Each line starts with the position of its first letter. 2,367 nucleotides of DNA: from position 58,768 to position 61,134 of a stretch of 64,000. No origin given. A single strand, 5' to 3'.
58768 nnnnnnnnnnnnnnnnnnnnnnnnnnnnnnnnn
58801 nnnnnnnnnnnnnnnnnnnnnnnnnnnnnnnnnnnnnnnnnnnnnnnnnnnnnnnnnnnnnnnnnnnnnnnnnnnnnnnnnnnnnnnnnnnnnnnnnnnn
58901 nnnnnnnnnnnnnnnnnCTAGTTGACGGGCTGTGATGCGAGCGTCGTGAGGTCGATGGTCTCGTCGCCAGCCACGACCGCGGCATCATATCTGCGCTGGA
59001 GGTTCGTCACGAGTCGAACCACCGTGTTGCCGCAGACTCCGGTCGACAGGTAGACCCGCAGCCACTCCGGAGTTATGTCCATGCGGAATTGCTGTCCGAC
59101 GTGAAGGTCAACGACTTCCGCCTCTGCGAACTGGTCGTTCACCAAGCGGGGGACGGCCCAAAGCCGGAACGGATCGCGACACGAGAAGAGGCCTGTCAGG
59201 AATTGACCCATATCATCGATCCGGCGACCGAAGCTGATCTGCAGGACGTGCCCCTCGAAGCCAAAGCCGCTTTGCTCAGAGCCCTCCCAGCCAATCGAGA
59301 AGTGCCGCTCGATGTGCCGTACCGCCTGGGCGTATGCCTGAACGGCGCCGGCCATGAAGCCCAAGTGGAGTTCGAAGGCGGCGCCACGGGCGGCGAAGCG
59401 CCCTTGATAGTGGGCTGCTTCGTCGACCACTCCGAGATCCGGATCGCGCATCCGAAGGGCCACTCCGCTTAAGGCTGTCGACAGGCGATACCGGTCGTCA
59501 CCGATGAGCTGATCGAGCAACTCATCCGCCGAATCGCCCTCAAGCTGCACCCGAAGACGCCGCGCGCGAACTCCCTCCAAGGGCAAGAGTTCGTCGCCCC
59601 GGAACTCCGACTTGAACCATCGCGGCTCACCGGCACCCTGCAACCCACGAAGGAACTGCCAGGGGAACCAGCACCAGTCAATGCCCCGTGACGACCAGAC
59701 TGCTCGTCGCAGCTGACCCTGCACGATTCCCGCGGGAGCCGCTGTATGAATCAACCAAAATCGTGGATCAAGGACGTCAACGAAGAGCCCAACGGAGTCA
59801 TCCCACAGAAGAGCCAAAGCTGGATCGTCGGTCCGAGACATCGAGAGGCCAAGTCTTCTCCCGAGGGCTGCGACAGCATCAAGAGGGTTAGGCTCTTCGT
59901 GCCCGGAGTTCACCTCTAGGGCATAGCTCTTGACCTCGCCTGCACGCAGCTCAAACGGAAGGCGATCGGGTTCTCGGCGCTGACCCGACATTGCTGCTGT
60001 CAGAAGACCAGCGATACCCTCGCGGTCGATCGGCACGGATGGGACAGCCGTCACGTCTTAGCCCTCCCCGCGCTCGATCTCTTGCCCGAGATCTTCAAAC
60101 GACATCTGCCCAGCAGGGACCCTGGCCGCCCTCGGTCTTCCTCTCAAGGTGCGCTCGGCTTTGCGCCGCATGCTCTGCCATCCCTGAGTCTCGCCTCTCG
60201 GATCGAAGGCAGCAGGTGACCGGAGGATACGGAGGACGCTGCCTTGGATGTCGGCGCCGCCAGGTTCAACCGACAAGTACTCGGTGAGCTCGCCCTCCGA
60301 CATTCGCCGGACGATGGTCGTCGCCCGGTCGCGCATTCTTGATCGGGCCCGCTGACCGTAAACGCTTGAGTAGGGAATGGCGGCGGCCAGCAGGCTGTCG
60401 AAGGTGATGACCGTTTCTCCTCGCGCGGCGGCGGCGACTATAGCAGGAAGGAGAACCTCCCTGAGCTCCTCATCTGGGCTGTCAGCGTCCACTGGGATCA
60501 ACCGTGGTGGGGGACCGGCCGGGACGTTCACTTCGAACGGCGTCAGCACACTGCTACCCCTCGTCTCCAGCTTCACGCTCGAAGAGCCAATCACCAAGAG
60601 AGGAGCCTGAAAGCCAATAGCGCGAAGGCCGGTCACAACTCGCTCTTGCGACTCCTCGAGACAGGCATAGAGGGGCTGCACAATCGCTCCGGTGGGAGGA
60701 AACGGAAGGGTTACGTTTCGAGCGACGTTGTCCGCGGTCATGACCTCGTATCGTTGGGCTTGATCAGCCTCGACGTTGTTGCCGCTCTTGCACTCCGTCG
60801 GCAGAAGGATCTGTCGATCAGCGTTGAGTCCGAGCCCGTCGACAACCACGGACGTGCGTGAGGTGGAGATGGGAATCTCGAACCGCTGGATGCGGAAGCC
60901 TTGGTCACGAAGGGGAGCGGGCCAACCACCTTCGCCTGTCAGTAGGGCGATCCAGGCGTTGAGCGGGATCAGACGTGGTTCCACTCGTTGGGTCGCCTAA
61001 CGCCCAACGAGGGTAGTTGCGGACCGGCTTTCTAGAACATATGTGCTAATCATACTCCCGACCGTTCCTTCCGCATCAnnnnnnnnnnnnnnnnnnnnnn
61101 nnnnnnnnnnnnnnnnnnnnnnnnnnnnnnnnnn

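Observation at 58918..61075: Lower-GC two-gene module (PD-(D/E)xK-like nuclease plus unassignable 378-aa partner) sandwiched between a repeat-bounded cassette and a decayed type I hsdR: candidate undescribed defence-type system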

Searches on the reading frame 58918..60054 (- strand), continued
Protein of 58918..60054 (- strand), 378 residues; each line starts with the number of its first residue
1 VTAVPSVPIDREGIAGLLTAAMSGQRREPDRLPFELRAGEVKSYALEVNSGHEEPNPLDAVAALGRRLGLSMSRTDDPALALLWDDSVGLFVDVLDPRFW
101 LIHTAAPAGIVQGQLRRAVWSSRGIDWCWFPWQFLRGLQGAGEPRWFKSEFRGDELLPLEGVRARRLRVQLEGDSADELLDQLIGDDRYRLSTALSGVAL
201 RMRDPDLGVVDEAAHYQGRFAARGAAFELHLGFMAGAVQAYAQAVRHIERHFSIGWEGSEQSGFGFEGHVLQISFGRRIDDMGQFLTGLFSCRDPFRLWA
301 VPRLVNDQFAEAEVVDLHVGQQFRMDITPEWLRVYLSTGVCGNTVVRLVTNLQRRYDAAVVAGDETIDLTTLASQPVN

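Call 94: find_related_loci(query=L038:8737-9954:+, collection=viral_contigs, flank=8000)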
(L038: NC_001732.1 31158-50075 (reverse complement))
Query L038:8737-9954:+ (405 aa) in viral_contigs; peptide patterns used: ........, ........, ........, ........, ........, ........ (x = any residue, [..] = any of these).
1 stretches matched a pattern, but none encodes a relative of the query by tblastn (E <= 1e-3).

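Call 95: find_encoding_contigs(protein=P0157, flank=8000, max_places=2)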
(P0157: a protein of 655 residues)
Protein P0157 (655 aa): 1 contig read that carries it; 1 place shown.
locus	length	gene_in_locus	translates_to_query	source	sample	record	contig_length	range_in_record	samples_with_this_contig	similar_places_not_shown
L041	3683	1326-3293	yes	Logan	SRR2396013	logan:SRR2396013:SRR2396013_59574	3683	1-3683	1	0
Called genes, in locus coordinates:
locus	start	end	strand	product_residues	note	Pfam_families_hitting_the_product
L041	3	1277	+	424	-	?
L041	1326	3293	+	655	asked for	PF25924:MJECL33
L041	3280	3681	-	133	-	?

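Call 96: find_encoding_contigs(protein=P0164, flank=8000, max_places=2)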
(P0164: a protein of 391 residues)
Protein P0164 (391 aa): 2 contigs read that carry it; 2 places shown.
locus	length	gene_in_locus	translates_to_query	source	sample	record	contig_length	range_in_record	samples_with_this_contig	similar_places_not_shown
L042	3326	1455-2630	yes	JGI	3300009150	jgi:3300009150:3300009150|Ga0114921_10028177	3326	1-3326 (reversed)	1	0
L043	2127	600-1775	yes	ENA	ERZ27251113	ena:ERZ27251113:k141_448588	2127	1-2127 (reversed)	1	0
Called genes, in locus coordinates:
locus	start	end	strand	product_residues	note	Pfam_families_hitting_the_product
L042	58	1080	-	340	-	PF00586:AIRS, PF02769:AIRS_C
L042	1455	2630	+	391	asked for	PF25924:MJECL33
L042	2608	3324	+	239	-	?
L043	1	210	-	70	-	?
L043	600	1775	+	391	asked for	PF25924:MJECL33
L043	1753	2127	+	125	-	?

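Call 97: find_encoding_contigs(protein=P0205, flank=8000, max_places=2)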
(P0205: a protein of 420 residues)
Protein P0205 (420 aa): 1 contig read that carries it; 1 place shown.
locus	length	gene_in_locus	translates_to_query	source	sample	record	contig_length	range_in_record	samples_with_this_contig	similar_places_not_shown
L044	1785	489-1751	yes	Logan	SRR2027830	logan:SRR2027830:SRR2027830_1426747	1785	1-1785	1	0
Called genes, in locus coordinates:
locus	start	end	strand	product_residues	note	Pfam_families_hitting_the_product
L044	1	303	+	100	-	?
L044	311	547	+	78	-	-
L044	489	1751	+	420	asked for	PF25924:MJECL33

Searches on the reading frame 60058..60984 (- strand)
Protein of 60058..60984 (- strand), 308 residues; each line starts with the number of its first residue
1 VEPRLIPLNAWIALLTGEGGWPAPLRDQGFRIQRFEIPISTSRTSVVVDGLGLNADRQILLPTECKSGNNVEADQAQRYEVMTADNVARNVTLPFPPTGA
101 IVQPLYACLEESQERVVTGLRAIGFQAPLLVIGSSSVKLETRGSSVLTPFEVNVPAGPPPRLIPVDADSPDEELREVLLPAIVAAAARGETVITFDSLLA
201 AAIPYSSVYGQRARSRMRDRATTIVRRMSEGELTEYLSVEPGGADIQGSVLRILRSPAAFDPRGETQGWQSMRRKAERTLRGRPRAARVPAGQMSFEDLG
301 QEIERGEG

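Call 3: search_protein_families(library=pfam, proteins=[window:60058-60984:-], max_evalue=1)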
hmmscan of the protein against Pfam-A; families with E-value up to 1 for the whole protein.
window:60058-60984:- (308 aa): 0 families

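Call 4: search_protein_families(library=padloc, proteins=[window:60058-60984:-], max_evalue=1)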
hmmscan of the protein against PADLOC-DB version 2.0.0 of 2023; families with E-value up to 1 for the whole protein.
window:60058-60984:- (308 aa): 0 families

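Call 5: search_protein_families(library=ncbifam, proteins=[window:60058-60984:-], max_evalue=1)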
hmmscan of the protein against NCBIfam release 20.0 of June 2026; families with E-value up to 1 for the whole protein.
window:60058-60984:- (308 aa): 0 families

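Call 6: find_homologous_proteins(query=window:60058-60984:-)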
Query window:60058-60984:- (308 aa): 38 proteins with E <= 0.001 among 6660 candidates.
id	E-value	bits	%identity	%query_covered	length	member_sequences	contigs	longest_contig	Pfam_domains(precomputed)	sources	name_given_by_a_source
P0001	4.3e-196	668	100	100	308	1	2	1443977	PF27326.1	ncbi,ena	-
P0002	1.6e-98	348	54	100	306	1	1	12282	PF27326.1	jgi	-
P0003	3.2e-98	347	54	100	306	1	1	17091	-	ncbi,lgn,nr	ncbi:MAG TPA: hypothetical protein VNO79_13900 [Actinomycetota bacterium]|nr:hypothetical protein [A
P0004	2.6e-94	334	51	99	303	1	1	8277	-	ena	-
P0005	3.1e-89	317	51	99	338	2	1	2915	-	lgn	-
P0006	7.2e-89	316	50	100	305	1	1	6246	-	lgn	-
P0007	1.2e-88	315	50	98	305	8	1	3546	-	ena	-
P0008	2.8e-88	314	49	100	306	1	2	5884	PF27326.1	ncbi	-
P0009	6.5e-88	313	49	100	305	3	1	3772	-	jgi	jgi:hypothetical protein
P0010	2.3e-85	305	49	99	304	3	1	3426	-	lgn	-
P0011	1.5e-83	299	48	99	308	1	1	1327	PF27326.1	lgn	-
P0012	1.9e-82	295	50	100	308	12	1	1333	-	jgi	-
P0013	1.4e-80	289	46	100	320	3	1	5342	-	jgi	jgi:hypothetical protein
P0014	2.6e-80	288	52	91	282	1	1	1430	-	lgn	-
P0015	1.1e-78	283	50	94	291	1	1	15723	-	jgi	jgi:hypothetical protein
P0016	1.1e-77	279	45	100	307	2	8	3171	PF27326.1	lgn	-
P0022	5.1e-69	251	42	100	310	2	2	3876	PF27326.1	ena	-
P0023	2.3e-61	226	55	65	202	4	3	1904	PF27326.1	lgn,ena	-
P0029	3.9e-58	215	44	89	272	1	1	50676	-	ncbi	-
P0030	5.5e-57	211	40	100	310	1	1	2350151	-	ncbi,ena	-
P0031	1.6e-56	210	42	97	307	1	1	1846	PF27326.1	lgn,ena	-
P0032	4.2e-56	209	41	99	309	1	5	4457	PF27326.1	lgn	-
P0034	1.7e-52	197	42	99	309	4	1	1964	PF27326.1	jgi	jgi:hypothetical protein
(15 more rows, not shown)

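Call 9: find_encoding_contigs(protein=P0001, flank=10000, max_places=4)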
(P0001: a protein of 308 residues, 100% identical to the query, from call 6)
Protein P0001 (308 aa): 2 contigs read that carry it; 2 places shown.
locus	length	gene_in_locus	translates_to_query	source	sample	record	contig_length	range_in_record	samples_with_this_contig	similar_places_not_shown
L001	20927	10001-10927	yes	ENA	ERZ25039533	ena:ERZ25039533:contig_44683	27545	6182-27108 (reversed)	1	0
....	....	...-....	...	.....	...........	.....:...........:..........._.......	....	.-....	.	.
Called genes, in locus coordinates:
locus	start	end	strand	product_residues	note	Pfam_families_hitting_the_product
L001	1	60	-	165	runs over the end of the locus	?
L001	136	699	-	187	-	PF02604:PhdYeFM_antitox (weak)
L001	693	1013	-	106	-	PF02604:PhdYeFM_antitox (faint)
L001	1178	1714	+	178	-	-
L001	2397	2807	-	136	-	-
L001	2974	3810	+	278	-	-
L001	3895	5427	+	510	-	PF12161:HsdM_N, PF02384:N6_Mtase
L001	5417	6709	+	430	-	-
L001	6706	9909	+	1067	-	PF04313:HSDR_N, PF04851:ResIII, PF18766:SWI2_SNF2, PF22679:T1R_D3-like, PF11867:T1RH-like_C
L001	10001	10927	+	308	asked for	PF27326:MJECL32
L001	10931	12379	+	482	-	PF25924:MJECL33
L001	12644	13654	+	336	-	PF00589:Phage_integrase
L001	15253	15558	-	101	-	-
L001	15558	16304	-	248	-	-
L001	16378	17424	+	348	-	-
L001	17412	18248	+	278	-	-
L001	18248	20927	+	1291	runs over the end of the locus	PF13428:TPR_14 (faint), PF00515:TPR_1 (faint), PF07719:TPR_2 (faint), PF13181:TPR_8 (faint), PF13414:TPR_11 (faint), PF13432:TPR_16, PF14559:TPR_19 (weak), PF20698:PIN-TPR-GreABC (weak)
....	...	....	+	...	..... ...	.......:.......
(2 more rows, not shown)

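Call 10: find_encoding_contigs(protein=P0029, flank=10000, max_places=3)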
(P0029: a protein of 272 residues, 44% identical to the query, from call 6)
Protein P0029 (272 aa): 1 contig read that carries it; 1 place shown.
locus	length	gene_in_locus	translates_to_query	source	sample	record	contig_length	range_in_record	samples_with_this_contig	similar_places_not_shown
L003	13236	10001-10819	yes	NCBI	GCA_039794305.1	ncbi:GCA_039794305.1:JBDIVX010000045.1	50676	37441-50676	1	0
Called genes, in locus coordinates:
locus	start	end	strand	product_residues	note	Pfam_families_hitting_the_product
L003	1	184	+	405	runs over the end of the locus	-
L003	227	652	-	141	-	-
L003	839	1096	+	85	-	PF14076:DUF4258 (weak)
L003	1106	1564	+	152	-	PF15731:MqsA_antitoxin, PF13560:HTH_31 (weak), PF01381:HTH_3 (weak)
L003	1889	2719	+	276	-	PF20613:HipA_2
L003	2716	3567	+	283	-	PF11236:DUF3037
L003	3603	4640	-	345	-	PF10117:McrBC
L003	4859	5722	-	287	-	-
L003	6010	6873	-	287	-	-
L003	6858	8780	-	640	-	-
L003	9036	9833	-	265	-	PF07728:AAA_5, PF28529:McrB_lid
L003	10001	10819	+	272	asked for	-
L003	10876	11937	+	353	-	PF25924:MJECL33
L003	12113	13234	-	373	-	?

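Call 22: search_solved_structures(query=A1, max_evalue=10, show_alignments=2)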
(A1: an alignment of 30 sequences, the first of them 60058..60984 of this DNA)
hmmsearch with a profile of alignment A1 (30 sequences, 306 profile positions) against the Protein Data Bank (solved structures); distinct sequences matched with E-value up to 10: 0.

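Call 26: find_encoding_contigs(protein=P0030, flank=10000, max_places=2)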
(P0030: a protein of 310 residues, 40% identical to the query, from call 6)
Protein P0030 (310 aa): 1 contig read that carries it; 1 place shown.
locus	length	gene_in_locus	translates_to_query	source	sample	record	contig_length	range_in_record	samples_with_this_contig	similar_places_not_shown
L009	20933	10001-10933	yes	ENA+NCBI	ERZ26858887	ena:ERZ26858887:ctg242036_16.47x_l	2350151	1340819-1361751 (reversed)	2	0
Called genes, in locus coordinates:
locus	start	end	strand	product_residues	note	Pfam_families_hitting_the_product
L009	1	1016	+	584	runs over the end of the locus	PF13604:AAA_30, PF01443:Viral_helicase1 (faint), PF13245:AAA_19, PF22232:TraI_hel_assoc_N (weak), PF18335:SH3_13, PF13538:UvrD_C_2 (weak)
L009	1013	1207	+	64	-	-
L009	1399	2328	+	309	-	PF02534:T4SS-DNA_transf, PF10412:TrwB_AAD_bind (weak), PF12696:TraG-D_C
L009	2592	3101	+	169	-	-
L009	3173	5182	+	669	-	PF12161:HsdM_N, PF02384:N6_Mtase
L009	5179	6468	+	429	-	PF01420:Methylase_S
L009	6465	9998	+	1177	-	PF04313:HSDR_N, PF00270:DEAD (weak), PF04851:ResIII, PF18766:SWI2_SNF2, PF22679:T1R_D3-like, PF04326:SLFN_AlbA_2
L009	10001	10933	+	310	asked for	-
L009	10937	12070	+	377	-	PF25924:MJECL33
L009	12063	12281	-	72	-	-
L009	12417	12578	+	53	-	-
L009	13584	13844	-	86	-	-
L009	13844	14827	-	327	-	PF26003:Integrase_N_phage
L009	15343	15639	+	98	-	-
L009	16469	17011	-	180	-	-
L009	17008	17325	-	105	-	-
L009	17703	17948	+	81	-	-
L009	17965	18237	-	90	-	-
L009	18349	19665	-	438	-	PF02534:T4SS-DNA_transf (weak), PF10412:TrwB_AAD_bind, PF02534:T4SS-DNA_transf, PF12696:TraG-D_C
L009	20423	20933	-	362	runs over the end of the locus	-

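Call 27: predict_structure(alignment_id=A1)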
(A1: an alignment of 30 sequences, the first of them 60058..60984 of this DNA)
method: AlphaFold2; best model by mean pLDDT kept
length: 308 residues; sequences in the alignment: 30
mean_pLDDT: 89.9   pTM: 0.81
mean pLDDT of the five models: 89.9, 89.4, 87.8, 87.1, 86.4
residues with pLDDT >= 90: 240; 70-90: 31; 50-70: 27; < 50: 10
segments of 3 or more residues with pLDDT < 50: 284-290
pLDDT, mean of each block of 10 residues (from residue 1): 93 97 98 96 96 98 93 96 97 96 98 96 97 98 96 96 92 94 93 96 93 94 97 94 92 79 63 80 51 58 64
secondary structure, 60 per line:
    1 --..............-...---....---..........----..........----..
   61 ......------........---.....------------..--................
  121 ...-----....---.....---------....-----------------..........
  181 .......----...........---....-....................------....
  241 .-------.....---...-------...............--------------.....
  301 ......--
elements in order: H3-16 H24-27 E31-40 E45-54 E59-66 H73-80 H84-88 E105-109 H110-123 E129-132 E136-140 E150-153 H171-187 E192-194 H195-202 H211-230 E237-241 E249-253 H267-281 H296-306

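Call 52: search_protein_families(library=pfam, alignment_id=A5, max_evalue=0.00001)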
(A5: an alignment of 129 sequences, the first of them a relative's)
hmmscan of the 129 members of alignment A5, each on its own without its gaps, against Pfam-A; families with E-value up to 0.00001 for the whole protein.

A. member 1, L001:12644-13654:+ (336 aa): 1 family
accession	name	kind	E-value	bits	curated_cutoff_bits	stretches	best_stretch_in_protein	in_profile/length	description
PF00589.27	Phage_integrase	-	4.7e-21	75.7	27.1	1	75-233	6-165/172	Phage integrase family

B. families by the number of members that match (of 129 scanned): 133 families (the first 25 are shown)
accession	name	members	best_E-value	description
PF02384.22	N6_Mtase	5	2.7e-59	N-6 DNA Methylase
PF00589.27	Phage_integrase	4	9.1e-30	Phage integrase family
PF00271.37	Helicase_C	3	2.2e-20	Helicase conserved C-terminal domain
PF04851.21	ResIII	3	6.8e-10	Type III restriction enzyme, res subunit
PF07592.17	DDE_Tnp_ISAZ013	2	3.7e-86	Rhodopirellula transposase DDE domain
PF01370.27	Epimerase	2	5.7e-60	NAD dependent epimerase/dehydratase family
PF13328.12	HD_4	2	1.1e-50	HD domain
PF13460.12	NAD_binding_10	2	2.8e-50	NAD(P)H-binding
PF07690.21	MFS_1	2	6.3e-42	Major Facilitator Superfamily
PF04607.23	RelA_SpoT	2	5.1e-40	Region found in RelA / SpoT proteins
PF01544.23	CorA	2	1.3e-38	CorA-like Mg2+ transporter protein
PF00072.30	Response_reg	2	2.1e-38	Response regulator receiver domain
PF17757.6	UvrB_inter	2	2.2e-36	UvrB interaction domain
PF00989.32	PAS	2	7.3e-32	PAS fold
PF01618.21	MotA_ExbB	2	1.2e-31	MotA/TolQ/ExbB proton channel family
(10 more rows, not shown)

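Call 53: search_protein_families(library=padloc, alignment_id=A5, max_evalue=0.00001)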
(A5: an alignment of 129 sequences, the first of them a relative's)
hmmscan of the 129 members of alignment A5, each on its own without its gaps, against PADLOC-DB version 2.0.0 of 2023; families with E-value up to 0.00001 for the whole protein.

A. member 1, L001:12644-13654:+ (336 aa): 0 families

B. families by the number of members that match (of 129 scanned): 216 families (the first 25 are shown)
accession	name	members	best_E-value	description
PDLC04134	mad2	5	2.7e-29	mads_2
PDLC03029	MTase_I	4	5.3e-280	Type I methyltransferase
PDLC03028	MTase_I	4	9.2e-92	Type I methyltransferase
PDLC03031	MTase_I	4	3.4e-51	Type I methyltransferase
PDLC03022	MTase_I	4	1.9e-46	Type I methyltransferase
PDLC03027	MTase_I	4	6.2e-43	Type I methyltransferase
PDLC03038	MTase_I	4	1.5e-39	Type I methyltransferase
PDLC03039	MTase_I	4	3.2e-37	Type I methyltransferase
PDLC03021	MTase_I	4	8.3e-35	Type I methyltransferase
PDLC03035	MTase_I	3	6e-38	Type I methyltransferase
PDLC03026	MTase_I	3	2.5e-32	Type I methyltransferase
PDLC03032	MTase_I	3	4.7e-27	Type I methyltransferase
PDLC03025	MTase_I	3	2.6e-22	Type I methyltransferase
PDLC03928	PsyrT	3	1.1e-09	-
PDLC02870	DpdF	3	1.9e-07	DpdF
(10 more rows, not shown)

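Call 75: search_protein_families(library=pfam, proteins=[L001:14693-15256:-, L001:15558-16340:-], max_evalue=0.01)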
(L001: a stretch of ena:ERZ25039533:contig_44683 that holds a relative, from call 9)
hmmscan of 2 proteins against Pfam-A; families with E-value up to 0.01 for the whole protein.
L001:14693-15256:- (187 aa): 0 families

L001:15558-16340:- (260 aa): 1 family
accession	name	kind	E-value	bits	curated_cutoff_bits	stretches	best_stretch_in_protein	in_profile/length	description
PF12770.12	CHAT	-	0.0053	16.7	24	1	183-237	105-154/289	CHAT domain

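Call 89: search_protein_families(library=phrogs, proteins=[window:60058-60984:-], max_evalue=0.01)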
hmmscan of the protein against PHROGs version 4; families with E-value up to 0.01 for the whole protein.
window:60058-60984:- (308 aa): 0 families

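Call 90: search_dna_similar(query=window:60058-60984:-, collection=plasmids, mode=protein, max_evalue=0.01, max_rows=15)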
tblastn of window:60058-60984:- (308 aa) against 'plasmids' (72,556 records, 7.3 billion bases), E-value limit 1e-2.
No match.
